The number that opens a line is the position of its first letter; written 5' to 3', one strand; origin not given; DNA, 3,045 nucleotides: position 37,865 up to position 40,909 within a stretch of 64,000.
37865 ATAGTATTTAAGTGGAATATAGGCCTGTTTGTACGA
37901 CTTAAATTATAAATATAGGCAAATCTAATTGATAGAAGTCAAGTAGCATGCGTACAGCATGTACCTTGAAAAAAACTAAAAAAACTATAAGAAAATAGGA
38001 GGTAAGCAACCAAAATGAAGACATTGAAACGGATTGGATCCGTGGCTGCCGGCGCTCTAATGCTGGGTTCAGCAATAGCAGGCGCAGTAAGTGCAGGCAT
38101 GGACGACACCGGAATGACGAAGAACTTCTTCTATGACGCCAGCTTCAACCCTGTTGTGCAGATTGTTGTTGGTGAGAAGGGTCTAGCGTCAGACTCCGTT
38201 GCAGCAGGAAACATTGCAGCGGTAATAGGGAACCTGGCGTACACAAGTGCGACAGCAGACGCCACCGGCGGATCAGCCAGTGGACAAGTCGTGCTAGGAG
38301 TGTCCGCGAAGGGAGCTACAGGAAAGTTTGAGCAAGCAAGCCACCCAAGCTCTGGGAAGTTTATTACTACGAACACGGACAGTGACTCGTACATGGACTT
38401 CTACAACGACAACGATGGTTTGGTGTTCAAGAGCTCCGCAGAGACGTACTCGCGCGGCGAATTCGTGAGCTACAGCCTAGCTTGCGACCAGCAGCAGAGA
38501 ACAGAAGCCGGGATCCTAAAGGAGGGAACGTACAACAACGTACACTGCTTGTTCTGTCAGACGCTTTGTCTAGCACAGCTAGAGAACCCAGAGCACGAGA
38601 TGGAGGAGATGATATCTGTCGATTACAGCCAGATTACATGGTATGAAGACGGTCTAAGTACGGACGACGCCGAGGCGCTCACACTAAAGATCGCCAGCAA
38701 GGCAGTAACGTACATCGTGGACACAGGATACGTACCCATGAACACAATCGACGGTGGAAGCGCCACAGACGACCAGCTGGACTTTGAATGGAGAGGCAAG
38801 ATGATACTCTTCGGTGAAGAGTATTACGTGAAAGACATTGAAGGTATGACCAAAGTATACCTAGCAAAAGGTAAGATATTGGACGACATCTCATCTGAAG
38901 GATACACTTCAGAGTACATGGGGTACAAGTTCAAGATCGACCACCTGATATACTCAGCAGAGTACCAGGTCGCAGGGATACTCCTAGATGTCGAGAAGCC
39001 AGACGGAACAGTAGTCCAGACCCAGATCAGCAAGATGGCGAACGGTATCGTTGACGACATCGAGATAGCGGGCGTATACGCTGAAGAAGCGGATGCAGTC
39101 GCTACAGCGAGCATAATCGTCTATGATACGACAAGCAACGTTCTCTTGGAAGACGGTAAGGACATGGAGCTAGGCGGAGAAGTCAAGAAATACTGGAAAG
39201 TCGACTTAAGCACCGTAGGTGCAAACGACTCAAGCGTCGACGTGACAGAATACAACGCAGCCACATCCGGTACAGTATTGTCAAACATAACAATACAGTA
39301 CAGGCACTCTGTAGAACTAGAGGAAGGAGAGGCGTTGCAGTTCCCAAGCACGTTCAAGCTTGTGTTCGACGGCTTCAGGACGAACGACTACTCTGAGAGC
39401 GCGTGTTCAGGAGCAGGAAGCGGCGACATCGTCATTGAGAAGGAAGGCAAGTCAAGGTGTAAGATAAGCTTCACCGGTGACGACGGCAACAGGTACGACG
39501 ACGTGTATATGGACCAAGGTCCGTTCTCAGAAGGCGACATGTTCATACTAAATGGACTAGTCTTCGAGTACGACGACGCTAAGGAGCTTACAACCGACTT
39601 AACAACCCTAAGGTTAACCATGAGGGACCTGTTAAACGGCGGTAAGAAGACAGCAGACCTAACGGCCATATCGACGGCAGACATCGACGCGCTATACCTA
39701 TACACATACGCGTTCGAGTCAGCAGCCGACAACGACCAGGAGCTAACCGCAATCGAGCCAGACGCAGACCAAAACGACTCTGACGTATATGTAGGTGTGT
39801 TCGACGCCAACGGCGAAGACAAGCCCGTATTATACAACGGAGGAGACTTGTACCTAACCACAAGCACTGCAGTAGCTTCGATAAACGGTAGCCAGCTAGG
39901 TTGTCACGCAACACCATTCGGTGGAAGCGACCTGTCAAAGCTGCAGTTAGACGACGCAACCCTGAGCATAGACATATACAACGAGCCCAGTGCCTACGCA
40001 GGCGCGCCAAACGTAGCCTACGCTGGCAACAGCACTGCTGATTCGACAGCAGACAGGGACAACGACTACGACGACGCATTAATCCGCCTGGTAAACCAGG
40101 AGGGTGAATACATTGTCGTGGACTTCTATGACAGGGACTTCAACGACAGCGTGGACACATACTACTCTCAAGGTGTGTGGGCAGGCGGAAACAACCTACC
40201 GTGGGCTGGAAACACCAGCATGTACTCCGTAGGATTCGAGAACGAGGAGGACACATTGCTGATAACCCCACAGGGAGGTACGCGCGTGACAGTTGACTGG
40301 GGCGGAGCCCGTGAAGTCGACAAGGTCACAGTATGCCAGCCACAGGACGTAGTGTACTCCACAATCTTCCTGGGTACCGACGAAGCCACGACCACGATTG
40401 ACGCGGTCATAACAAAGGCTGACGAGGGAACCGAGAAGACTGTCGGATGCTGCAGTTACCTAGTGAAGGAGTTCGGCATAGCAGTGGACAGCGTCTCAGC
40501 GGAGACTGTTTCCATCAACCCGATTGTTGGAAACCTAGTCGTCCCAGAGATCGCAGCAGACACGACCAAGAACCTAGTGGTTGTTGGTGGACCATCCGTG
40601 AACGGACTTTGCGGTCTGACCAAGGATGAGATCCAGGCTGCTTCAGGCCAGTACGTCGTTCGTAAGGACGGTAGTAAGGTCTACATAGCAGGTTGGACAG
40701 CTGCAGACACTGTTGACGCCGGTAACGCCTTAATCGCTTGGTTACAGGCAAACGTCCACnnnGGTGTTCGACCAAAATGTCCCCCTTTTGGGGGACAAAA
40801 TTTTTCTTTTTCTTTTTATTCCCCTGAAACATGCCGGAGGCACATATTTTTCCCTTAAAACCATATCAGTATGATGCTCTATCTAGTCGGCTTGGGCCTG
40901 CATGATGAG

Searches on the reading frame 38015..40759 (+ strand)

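Call 29: search_protein_families(library=pfam, proteins=[window:38015-40759:+], max_evalue=0.01)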
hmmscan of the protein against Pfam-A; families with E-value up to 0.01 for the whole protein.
window:38015-40759:+ (915 aa): 1 family
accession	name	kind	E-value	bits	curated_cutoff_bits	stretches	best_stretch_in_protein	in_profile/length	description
PF05124.17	S_layer_C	-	3.8e-11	43.4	23.9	1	45-871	14-129/177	S-layer like family, outer domain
